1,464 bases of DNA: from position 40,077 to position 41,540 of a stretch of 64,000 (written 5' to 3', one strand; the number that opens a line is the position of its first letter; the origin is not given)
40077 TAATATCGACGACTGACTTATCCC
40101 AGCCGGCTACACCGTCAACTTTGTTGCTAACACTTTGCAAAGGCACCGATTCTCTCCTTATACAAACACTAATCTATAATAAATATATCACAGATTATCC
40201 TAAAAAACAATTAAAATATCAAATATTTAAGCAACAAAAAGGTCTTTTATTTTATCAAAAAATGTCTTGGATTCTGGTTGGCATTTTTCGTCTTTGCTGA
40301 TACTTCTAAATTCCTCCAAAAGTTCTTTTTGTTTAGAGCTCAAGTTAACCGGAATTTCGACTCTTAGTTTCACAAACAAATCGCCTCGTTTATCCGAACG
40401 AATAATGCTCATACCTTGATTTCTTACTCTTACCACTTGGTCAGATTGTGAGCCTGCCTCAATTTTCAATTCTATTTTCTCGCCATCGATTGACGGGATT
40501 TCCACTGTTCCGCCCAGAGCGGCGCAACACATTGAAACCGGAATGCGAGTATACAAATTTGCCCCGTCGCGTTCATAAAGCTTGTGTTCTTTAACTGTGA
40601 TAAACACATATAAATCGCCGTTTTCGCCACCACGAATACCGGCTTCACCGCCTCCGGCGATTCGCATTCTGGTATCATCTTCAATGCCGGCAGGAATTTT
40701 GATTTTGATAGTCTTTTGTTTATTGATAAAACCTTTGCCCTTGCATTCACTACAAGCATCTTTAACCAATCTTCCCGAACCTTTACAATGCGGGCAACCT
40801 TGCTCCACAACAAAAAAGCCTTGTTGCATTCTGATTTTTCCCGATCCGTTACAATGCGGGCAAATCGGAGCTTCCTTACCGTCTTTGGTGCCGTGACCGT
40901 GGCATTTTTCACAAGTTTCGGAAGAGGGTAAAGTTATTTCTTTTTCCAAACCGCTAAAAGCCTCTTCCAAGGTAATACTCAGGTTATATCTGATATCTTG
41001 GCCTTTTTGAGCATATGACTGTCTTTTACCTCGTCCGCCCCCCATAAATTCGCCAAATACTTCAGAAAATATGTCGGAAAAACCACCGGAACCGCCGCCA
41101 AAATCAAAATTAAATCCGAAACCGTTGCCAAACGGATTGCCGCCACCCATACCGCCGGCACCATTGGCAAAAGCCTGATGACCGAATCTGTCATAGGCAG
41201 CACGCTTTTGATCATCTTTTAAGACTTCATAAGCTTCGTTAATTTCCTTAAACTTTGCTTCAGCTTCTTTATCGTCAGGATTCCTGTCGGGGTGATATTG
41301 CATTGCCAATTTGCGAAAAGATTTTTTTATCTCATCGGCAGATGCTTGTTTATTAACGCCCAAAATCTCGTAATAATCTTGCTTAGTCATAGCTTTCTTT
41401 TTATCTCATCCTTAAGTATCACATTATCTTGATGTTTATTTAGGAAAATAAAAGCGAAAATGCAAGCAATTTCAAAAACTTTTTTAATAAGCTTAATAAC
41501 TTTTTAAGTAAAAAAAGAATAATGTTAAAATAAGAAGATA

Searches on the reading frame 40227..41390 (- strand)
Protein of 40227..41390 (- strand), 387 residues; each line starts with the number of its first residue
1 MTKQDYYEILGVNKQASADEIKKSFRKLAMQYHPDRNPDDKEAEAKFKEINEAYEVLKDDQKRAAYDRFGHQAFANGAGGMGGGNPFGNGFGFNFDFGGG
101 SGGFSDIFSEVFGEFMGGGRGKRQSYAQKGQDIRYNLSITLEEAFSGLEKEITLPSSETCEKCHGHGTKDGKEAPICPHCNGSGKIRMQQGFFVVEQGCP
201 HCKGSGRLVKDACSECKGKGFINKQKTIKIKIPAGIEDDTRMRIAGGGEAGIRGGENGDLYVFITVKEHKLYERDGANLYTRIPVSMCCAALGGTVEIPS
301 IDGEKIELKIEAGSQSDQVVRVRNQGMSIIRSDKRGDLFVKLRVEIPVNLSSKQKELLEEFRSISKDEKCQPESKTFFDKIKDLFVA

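Call 77: find_homologous_proteins(query=window:40227-41390:-, max_evalue=1e-50)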
Query window:40227-41390:- (387 aa): 7860 proteins with E <= 1e-50 among 8000 candidates; the best 120 are listed.
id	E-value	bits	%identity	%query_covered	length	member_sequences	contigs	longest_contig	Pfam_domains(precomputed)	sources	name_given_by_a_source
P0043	8.4e-245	830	92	100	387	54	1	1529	PF00226.37,PF27659.1,PF27439.1,PF15777.11,PF17302.9,PF00684.26,PF01556.24,PF20833.3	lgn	-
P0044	4.4e-228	775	83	100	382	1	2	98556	PF00226.37,PF27439.1,PF17302.9,PF00684.26,PF01556.24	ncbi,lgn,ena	-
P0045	5.4e-228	775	83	100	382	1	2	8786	PF00226.37,PF27439.1,PF17302.9,PF00684.26,PF01556.24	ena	-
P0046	6.0e-228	775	82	100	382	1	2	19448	PF00226.37,PF27439.1,PF17302.9,PF00684.26,PF01556.24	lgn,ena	-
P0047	6.8e-228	775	83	100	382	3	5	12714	PF00226.37,PF27439.1,PF17302.9,PF00684.26,PF01556.24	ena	-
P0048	1.6e-227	773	82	100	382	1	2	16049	PF00226.37,PF27659.1,PF27439.1,PF17302.9,PF00684.26,PF01556.24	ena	-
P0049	1.7e-227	773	82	100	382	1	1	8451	PF00226.37,PF27439.1,PF17302.9,PF00684.26,PF01556.24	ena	-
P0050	4.7e-227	772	82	100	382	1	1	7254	PF00226.37,PF27439.1,PF17302.9,PF00684.26,PF01556.24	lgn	-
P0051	6.6e-227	771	82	100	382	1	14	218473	PF00226.37,PF27439.1,PF17302.9,PF00684.26,PF01556.24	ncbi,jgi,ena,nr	ncbi:MAG: molecular chaperone DnaJ [Alphaproteobacteria bacterium]|nr:molecular chaperone DnaJ [Alph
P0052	7.0e-227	771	84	100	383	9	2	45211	PF00226.37,PF27659.1,PF27439.1,PF15777.11,PF17302.9,PF00684.26,PF01556.24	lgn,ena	-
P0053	9.0e-227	771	82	100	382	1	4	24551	PF00226.37,PF27659.1,PF27439.1,PF17302.9,PF00684.26,PF01556.24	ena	-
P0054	1.8e-226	770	82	100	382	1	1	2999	PF00226.37,PF27439.1,PF17302.9,PF00684.26,PF01556.24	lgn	-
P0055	1.6e-224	763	81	100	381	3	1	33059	PF00226.37,PF27659.1,PF27439.1,PF17302.9,PF00684.26,PF01556.24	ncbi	-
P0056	6.4e-223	758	83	100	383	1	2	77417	PF00226.37,PF27659.1,PF27439.1,PF15777.11,PF00684.26,PF01556.24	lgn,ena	-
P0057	1.7e-222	757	81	100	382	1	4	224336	PF00226.37,PF27659.1,PF27439.1,PF15777.11,PF17302.9,PF00684.26,PF01556.24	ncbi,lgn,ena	-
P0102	1.8e-205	701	74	100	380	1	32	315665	PF00226.37,PF27659.1,PF27439.1,PF17302.9,PF00684.26,PF01556.24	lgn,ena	-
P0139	5.4e-199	680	74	100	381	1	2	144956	PF00226.37,PF27659.1,PF27439.1,PF15777.11,PF00684.26,PF01556.24,PF20833.3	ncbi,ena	-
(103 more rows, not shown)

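Call 79: find_encoding_contigs(protein=P0102, flank=8000, max_places=2)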
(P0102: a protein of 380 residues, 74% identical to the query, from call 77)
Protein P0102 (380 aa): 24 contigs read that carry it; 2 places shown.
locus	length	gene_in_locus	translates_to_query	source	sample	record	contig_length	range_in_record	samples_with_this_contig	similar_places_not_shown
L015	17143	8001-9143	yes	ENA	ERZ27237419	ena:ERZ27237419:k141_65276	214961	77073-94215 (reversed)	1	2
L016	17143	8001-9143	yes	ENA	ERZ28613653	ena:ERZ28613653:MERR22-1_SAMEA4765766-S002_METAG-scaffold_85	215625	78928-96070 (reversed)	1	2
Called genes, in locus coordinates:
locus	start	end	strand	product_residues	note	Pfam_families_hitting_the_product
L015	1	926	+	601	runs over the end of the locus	PF00496:SBP_bac_5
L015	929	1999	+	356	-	PF00528:BPD_transp_1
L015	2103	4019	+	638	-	PF00012:HSP70, PF06723:MreB_Mbl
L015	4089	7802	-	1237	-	-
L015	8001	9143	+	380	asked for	PF00226:DnaJ, PF01556:DnaJ_C, PF27659:CHP02642 (faint), PF00684:DnaJ_CXXCXGXG, PF17302:DUF5351 (faint), PF27439:DnaJ_C_2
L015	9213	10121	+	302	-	-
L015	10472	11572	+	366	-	-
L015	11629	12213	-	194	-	-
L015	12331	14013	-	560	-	PF17092:PCB_OB (faint), PF00575:S1, PF13509:S1_2 (faint), PF21710:Spt6_S1 (faint), PF18614:RNase_II_C_S1 (faint), PF00575:S1, PF23459:S1_RRP5 (weak), PF00575:S1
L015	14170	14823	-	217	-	PF02224:Cytidylate_kin, PF13189:Cytidylate_kin2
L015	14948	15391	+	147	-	-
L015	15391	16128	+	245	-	PF20260:PUA_4, PF04452:Methyltrans_RNA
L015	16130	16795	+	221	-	PF00072:Response_reg, PF08281:Sigma70_r4_2 (weak), PF00196:GerE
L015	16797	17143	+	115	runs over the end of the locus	-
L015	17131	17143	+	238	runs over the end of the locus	PF13489:Methyltransf_23 (weak), PF08241:Methyltransf_11 (faint), PF08242:Methyltransf_12 (weak), PF13649:Methyltransf_25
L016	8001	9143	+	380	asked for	PF00226:DnaJ, PF01556:DnaJ_C, PF27659:CHP02642 (faint), PF00684:DnaJ_CXXCXGXG, PF17302:DUF5351 (faint), PF27439:DnaJ_C_2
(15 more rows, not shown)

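Call 80: find_encoding_contigs(protein=P0139, flank=8000, max_places=2)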
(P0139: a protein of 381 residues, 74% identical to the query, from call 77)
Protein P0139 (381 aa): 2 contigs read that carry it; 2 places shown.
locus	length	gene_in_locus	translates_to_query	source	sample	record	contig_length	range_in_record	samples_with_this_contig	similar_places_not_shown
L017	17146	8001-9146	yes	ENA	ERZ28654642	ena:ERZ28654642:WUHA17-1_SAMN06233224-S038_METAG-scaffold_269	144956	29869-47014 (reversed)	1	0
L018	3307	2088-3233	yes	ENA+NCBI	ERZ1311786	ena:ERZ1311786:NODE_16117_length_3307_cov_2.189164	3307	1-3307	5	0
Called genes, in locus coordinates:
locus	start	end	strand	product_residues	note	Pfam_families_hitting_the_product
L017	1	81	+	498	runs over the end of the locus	PF02885:Glycos_trans_3N (weak), PF00591:Glycos_transf_3 (weak), PF07831:PYNP_C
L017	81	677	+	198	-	PF08668:HDOD (weak), PF01966:HD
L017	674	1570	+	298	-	PF01408:GFO_IDH_MocA, PF02629:CoA_binding (weak)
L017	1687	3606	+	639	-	PF00012:HSP70, PF06723:MreB_Mbl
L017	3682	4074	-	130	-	-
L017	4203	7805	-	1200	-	-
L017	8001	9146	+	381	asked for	PF00226:DnaJ, PF01556:DnaJ_C, PF27659:CHP02642 (faint), PF00684:DnaJ_CXXCXGXG, PF15777:Anti-TRAP (faint), PF20833:RNase_E_G_Thio (faint), PF27439:DnaJ_C_2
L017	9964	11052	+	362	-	-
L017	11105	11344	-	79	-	-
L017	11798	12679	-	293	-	PF17848:Zn_ribbon_ACC, PF01039:Carboxyl_trans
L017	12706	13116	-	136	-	PF06305:LapA_dom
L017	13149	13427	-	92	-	PF00216:Bac_DNA_binding, PF18291:HU-HIG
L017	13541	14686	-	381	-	PF02646:RmuC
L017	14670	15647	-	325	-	PF03255:ACCA, PF01039:Carboxyl_trans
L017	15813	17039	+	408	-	-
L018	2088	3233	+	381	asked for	PF00226:DnaJ, PF01556:DnaJ_C, PF27659:CHP02642 (faint), PF00684:DnaJ_CXXCXGXG, PF15777:Anti-TRAP (faint), PF20833:RNase_E_G_Thio (faint), PF27439:DnaJ_C_2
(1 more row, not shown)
